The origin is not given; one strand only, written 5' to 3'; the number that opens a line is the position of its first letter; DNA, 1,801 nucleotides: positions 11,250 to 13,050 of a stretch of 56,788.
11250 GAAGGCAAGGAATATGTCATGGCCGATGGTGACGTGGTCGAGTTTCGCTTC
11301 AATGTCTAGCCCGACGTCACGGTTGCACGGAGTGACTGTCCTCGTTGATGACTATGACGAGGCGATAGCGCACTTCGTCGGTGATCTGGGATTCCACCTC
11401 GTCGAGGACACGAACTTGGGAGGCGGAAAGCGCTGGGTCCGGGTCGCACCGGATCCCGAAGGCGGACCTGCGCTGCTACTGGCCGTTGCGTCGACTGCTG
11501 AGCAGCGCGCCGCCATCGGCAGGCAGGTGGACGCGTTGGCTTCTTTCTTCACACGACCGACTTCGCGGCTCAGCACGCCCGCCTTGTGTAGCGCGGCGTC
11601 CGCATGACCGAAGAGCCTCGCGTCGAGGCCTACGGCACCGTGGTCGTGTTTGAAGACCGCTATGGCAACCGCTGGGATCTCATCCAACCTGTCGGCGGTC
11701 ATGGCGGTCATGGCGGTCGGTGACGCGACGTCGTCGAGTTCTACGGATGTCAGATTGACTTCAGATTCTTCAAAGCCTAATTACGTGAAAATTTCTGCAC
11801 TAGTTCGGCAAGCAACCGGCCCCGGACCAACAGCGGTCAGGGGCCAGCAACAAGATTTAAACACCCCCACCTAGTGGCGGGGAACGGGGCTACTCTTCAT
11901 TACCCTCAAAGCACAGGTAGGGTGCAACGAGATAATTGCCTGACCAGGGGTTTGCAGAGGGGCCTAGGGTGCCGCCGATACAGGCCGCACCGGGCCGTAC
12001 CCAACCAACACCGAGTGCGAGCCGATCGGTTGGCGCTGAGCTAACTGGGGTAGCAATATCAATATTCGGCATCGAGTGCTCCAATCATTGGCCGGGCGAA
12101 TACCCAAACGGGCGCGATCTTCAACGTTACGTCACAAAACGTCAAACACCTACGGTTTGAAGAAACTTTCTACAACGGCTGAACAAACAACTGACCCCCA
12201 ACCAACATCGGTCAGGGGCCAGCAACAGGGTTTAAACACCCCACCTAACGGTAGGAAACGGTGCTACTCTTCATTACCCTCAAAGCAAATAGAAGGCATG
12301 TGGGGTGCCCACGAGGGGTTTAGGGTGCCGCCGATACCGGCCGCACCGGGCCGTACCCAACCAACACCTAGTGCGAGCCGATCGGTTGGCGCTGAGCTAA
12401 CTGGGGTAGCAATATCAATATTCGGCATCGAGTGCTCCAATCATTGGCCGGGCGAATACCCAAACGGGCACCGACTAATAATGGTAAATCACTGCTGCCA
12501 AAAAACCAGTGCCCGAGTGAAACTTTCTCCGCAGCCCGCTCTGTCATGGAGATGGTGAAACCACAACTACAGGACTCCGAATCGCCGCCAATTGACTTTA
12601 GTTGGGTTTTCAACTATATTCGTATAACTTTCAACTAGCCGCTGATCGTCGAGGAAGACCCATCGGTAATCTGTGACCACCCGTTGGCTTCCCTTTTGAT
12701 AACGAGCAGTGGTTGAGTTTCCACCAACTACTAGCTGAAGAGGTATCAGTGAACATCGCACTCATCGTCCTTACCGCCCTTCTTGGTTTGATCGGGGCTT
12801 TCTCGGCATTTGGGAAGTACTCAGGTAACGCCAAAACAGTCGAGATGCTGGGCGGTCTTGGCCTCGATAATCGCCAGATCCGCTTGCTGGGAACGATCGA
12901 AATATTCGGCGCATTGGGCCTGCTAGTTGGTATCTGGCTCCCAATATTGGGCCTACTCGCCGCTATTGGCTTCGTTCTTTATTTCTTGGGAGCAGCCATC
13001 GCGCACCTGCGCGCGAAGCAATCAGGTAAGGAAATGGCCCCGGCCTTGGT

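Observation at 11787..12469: Tandem small-peptide cassettes: near-identical leader, hypervariable core, conserved CFEGNEE tail (copy B invisible to the ORF track)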

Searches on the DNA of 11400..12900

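Call 5: search_rna_families(source=window, start=11400, end=12900, threshold=evalue, max_evalue=10, show_alignments=3)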
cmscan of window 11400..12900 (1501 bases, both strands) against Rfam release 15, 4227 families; matches with E-value up to 10: 5.
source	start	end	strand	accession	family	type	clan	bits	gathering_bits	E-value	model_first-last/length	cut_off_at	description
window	11651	11790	+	RF02422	Bp1_738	Gene; sRNA;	-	20.3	45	0.15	1-208/208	no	Burkholderia sRNA Bp1_Cand738_SIPHT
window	12821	12867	+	RF03167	c-di-GMP-I-GGC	Cis-reg; riboswitch;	CL00126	16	59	1.2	1-80/80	no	c-di-GMP-I-GGC riboswitch aptamer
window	12711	12775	-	RF00345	snoR1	Gene; snRNA; snoRNA; CD-box;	CL00066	15.8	49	4.4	1-93/93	no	Small nucleolar RNA snoR1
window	12700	12755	-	RF02292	TtnuCD16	Gene; snRNA; snoRNA; CD-box;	-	14.1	75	8.9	1-58/58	no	Tetrahymena snoRNA TtnuCD16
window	12217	12278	-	RF01119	sR32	Gene; snRNA; snoRNA; CD-box;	-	11.6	40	4.3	1-57/57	no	Small nucleolar RNA sR32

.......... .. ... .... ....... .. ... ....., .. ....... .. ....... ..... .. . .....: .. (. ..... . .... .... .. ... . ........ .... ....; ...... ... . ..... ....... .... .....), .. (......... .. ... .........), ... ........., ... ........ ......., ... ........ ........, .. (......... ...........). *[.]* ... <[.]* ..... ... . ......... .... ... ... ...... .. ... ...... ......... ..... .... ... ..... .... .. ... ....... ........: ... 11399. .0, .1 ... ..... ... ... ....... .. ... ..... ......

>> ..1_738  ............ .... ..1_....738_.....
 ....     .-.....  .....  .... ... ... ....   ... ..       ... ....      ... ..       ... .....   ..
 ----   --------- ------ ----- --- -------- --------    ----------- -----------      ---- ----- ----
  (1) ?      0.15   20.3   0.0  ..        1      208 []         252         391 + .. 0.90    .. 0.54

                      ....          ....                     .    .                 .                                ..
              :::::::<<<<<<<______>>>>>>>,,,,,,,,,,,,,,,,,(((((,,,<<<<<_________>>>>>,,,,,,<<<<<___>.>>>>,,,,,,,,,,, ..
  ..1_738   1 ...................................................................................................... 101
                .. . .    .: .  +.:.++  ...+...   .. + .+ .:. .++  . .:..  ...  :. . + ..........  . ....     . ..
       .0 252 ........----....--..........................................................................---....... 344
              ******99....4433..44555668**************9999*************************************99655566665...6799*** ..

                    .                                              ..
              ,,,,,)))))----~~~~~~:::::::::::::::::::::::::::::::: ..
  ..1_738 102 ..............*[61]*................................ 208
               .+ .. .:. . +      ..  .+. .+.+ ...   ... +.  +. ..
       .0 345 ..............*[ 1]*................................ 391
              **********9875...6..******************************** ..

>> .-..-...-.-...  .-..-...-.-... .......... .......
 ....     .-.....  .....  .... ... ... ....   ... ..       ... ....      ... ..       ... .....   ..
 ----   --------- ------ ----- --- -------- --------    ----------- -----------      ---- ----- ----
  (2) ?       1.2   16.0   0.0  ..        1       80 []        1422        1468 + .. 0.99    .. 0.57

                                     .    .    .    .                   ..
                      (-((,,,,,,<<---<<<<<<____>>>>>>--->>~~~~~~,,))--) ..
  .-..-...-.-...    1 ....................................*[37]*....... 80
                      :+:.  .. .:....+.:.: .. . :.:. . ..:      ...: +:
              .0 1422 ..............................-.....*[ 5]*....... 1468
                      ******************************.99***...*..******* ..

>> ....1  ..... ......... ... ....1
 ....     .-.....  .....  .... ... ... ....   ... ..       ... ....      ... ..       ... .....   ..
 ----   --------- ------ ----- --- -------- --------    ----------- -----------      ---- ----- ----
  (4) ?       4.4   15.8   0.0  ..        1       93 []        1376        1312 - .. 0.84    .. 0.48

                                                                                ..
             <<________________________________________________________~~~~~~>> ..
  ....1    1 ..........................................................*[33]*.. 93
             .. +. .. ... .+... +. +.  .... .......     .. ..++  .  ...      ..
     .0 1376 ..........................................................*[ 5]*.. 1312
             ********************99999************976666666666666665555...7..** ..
